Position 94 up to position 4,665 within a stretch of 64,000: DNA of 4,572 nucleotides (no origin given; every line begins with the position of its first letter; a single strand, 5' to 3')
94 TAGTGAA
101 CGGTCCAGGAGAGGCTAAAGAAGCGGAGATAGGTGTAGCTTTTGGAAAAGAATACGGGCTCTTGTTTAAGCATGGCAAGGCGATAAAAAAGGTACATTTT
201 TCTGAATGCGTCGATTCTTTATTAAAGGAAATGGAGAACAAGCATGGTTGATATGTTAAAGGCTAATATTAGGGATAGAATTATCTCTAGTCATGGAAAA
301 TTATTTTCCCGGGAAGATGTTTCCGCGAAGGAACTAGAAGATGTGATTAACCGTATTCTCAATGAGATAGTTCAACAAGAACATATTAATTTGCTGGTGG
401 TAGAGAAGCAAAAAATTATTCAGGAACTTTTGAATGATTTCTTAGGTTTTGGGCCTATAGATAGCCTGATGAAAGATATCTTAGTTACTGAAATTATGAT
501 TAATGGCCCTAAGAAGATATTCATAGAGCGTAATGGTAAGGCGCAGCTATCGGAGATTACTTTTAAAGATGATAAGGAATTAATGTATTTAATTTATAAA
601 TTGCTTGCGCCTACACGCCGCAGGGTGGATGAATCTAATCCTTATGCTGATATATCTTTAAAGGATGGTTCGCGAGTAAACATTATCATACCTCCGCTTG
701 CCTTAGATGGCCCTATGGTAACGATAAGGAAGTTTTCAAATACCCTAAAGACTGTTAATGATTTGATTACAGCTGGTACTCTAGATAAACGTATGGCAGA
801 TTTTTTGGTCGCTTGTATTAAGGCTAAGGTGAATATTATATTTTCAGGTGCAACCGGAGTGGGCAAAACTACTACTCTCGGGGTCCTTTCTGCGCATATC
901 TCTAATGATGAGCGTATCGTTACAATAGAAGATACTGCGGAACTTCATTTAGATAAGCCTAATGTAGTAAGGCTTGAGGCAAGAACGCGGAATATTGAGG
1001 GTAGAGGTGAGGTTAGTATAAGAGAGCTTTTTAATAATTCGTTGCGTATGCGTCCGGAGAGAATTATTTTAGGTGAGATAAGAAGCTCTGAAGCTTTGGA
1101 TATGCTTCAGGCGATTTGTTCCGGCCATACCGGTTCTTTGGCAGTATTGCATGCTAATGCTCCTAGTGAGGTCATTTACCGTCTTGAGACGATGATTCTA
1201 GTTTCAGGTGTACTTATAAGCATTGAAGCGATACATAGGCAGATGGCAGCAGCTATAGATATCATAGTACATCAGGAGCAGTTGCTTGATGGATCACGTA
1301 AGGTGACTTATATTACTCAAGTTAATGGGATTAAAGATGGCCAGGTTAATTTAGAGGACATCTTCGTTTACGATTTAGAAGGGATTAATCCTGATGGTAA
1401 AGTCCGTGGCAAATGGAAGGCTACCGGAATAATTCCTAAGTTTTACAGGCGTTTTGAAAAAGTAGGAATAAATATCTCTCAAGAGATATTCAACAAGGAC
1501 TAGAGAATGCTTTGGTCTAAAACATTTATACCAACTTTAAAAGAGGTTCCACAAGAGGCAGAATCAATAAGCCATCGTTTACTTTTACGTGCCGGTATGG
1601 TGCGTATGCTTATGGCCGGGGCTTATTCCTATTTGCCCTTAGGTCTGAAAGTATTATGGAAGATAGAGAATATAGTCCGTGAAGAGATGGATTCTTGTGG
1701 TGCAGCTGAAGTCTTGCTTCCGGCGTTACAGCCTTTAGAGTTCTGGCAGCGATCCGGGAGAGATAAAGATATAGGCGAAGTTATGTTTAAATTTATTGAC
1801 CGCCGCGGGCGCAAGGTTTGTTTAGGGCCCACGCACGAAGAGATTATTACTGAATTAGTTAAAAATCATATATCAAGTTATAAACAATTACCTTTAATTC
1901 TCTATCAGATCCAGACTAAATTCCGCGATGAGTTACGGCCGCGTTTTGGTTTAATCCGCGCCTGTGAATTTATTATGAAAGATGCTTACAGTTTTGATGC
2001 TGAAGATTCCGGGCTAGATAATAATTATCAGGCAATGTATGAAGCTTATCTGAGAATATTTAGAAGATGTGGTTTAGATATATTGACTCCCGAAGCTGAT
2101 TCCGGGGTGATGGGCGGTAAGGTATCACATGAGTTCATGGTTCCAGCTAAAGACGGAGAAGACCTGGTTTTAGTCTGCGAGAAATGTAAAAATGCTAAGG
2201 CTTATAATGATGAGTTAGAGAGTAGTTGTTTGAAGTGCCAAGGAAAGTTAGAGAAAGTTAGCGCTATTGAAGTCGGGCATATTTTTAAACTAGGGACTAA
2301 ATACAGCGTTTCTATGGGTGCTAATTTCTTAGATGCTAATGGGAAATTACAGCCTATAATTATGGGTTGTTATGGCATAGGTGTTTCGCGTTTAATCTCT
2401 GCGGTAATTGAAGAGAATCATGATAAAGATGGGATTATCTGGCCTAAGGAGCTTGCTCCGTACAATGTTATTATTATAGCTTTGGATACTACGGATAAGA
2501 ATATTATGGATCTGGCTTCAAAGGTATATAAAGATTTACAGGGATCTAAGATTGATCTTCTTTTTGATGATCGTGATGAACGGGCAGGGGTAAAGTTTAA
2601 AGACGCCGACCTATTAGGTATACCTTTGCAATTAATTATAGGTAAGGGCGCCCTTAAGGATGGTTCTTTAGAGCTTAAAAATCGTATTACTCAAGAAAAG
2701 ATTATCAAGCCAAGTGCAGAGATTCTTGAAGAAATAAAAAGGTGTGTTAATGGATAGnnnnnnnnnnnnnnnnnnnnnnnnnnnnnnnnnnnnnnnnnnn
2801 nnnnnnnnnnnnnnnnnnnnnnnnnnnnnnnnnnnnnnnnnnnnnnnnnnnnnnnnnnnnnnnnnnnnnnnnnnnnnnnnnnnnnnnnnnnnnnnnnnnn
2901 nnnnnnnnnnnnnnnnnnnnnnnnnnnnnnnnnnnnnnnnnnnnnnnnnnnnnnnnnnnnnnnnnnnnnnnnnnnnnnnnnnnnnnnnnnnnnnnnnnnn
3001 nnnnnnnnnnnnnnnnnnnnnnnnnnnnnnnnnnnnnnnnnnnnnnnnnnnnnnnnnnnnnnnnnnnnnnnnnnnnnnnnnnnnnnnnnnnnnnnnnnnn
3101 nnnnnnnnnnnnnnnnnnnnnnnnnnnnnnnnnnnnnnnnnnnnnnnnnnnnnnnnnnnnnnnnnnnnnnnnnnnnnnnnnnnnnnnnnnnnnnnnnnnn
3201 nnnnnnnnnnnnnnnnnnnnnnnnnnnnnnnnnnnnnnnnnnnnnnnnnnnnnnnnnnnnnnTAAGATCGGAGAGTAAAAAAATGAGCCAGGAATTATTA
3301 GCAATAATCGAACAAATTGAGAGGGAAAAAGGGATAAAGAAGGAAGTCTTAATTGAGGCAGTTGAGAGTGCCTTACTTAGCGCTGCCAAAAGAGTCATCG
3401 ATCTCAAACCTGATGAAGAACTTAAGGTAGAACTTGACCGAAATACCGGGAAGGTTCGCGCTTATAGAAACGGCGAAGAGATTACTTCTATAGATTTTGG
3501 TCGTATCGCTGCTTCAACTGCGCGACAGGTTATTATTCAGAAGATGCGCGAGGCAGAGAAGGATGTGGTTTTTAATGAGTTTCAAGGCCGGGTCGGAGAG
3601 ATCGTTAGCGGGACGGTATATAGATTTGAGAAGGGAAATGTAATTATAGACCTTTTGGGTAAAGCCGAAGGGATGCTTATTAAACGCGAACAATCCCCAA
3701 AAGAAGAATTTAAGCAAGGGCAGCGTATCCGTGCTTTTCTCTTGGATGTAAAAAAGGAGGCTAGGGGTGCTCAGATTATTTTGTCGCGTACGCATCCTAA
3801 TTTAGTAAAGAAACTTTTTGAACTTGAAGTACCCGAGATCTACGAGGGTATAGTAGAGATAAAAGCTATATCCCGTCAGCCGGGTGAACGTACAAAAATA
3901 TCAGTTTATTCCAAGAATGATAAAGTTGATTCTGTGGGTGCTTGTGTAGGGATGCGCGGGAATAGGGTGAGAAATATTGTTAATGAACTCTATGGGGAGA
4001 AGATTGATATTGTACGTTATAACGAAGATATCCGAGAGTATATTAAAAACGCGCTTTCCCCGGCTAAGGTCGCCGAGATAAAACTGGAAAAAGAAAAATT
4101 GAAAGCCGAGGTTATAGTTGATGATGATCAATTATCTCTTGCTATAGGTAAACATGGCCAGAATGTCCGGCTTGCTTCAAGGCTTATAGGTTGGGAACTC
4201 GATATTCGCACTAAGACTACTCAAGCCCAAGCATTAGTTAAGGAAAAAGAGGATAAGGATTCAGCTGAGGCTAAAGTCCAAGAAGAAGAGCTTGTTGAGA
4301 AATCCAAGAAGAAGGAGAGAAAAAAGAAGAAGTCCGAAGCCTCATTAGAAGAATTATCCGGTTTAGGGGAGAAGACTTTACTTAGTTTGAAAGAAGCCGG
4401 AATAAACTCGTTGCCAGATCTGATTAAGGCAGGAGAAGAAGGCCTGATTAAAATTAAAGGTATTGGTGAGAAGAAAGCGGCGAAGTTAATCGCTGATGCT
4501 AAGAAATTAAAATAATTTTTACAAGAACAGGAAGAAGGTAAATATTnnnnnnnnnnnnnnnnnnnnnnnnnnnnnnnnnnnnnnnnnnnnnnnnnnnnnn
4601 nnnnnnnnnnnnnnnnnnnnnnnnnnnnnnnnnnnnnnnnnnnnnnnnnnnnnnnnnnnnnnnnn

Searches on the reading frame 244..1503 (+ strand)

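Call 10: search_protein_families(library=pfam, proteins=[window:244-1503:+], max_evalue=0.00001)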
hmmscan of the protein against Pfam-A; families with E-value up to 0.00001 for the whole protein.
window:244-1503:+ (419 aa): 1 family
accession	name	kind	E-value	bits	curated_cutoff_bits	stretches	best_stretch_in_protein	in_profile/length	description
PF00437.27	T2SSE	-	7.5e-52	176.6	24.9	1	69-344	5-275/370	Type II/IV secretion system protein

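Call 26: search_protein_families(library=ncbifam, proteins=[window:244-1503:+], max_evalue=0.01)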
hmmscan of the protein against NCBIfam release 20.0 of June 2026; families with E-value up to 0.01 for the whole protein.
window:244-1503:+ (419 aa): 20 families
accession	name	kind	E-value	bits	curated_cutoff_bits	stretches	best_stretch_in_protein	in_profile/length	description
TIGR03819.1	heli_sec_ATPase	hypoth_equivalog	2.5e-87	293.3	373.15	1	32-358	14-339/340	TadA family conjugal transfer-associated ATPase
TIGR02788.1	VirB11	equivalog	3.6e-63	213.4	249.95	2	182-355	131-304/308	P-type DNA transfer ATPase VirB11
NF058587.1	archaellum_moto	equivalog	1.9e-55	188.6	550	1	35-376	113-451/527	archaellum flagellar ATPase motor FlaI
TIGR02782.1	TrbB_P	equivalog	1.8e-51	175.2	304.55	1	72-368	14-301/303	P-type conjugative transfer ATPase TrbB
NF010475.0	PRK13900.1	equivalog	2.2e-48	165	389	2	181-358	146-323/333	type IV secretion system ATPase VirB11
NF010469.0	PRK13894.1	subfamily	1.4e-40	139.6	508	1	72-371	27-318/320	conjugal transfer ATPase TrbB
NF010425.0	PRK13851.1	equivalog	8.8e-39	133.3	461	2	184-344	151-312/344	type IV secretion system protein VirB11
NF010407.0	PRK13833.1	subfamily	8e-37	127.4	499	1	73-371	23-311/323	conjugal transfer protein TrbB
NF053672.1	bindosome_BasE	exception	1.5e-30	106.4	1000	1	9-379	82-444/512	bindosome assembly system ATPase subunit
NF041000.1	ATPase_ComGA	equivalog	4.6e-17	61.9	300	1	193-320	126-248/267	competence type IV pilus ATPase ComGA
TIGR01420.1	pilT_fam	subfamily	1.6e-13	50.6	319.1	1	82-344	15-265/343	PilT/PilU family type 4a pilus ATPase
TIGR02525.1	plasmid_TraJ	equivalog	2e-13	50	368.3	1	186-319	140-274/372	plasmid transfer ATPase TraJ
NF007755.0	PRK10436.1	equivalog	2.5e-11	42.9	617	1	159-325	184-342/465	type II secretion system protein GspE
TIGR02533.1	type_II_gspE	equivalog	2.4e-10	39.7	630.25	1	168-317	216-359/486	type II secretion system ATPase GspE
TIGR02538.1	type_IV_pilB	equivalog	1.3e-09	37.2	675.65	1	178-319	299-434/564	type IV-A pilus assembly ATPase PilB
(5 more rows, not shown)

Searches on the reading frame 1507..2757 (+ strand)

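Call 10: search_protein_families(library=pfam, proteins=[window:1507-2757:+], max_evalue=0.00001)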
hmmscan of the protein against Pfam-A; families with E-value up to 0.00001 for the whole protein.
window:1507-2757:+ (416 aa): 2 families
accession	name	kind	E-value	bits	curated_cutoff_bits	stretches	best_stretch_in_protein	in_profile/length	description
PF00587.30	tRNA-synt_2b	-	1.1e-30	107.5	29.3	1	94-304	1-179/179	tRNA synthetase class II core domain (G, H, P, S and T)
PF03129.25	HGTP_anticodon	-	3.8e-18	65.9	21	1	321-411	2-92/94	Anticodon binding domain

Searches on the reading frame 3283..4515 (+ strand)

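Call 10: search_protein_families(library=pfam, proteins=[window:3283-4515:+], max_evalue=0.00001)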
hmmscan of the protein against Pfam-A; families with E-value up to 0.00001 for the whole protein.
window:3283-4515:+ (410 aa): 5 families
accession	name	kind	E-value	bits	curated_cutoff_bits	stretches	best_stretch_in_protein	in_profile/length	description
PF13184.12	KH_5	-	6.1e-30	103.6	27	1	200-267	1-68/69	NusA-like KH domain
PF08529.16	NusA_N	-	1.1e-19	71.2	23.8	2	4-63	1-58/119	NusA N-terminal domain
PF14520.12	HHH_5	-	5.2e-11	43.3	27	1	355-408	4-57/57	Helix-hairpin-helix domain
PF00575.29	S1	-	2.4e-09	37.9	22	1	104-164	4-70/74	S1 RNA binding domain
PF03118.21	RNA_pol_A_CTD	-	5.9e-06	26.4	23.8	0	343-399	3-58/67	Bacterial RNA polymerase, alpha chain C terminal domain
